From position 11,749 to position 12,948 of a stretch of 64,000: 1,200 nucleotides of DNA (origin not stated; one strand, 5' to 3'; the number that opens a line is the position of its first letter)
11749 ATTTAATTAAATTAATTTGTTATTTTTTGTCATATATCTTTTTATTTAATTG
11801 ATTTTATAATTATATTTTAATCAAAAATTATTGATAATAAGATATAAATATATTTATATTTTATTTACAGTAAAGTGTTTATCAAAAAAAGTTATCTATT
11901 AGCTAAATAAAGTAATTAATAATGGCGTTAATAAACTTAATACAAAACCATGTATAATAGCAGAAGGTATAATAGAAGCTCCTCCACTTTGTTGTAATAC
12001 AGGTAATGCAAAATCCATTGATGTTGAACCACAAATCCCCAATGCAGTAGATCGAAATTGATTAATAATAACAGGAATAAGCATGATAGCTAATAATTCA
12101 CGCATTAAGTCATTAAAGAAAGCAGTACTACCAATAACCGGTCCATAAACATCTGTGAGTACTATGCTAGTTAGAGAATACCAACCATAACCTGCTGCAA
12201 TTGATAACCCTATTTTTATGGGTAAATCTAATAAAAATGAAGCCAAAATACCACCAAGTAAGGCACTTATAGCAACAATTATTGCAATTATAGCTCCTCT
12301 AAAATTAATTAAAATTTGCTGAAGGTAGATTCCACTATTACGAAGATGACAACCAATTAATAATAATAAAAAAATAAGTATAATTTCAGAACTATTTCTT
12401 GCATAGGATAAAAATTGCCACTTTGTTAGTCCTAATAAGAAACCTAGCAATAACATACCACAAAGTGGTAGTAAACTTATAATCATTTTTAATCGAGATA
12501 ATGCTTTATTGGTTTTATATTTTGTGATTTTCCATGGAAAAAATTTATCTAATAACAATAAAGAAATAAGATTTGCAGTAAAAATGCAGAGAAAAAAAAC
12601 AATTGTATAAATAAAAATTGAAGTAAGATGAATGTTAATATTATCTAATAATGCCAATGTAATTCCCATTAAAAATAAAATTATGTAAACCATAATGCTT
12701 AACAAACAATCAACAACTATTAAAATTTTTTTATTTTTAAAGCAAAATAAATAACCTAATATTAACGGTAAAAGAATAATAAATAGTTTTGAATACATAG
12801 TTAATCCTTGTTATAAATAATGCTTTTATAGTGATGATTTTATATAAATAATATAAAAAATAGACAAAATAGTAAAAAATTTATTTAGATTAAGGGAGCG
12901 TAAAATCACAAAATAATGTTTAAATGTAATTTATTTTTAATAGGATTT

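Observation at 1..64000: The gene deserts are collinear, almost indel-free fossils of ancestral genes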

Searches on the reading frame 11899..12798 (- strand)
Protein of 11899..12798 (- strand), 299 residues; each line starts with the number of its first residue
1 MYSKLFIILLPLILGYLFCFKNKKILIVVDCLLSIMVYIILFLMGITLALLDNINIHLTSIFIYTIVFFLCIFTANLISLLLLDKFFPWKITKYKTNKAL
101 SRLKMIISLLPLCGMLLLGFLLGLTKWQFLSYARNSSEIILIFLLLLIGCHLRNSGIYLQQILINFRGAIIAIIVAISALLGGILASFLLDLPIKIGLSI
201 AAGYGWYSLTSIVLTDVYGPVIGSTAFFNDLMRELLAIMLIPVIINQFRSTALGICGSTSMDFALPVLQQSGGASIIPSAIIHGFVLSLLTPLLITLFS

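Call 19: search_protein_families(library=ncbifam, proteins=[window:11899-12798:-])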
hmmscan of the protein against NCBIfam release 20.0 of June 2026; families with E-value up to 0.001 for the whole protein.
window:11899-12798:- (299 aa): 0 families
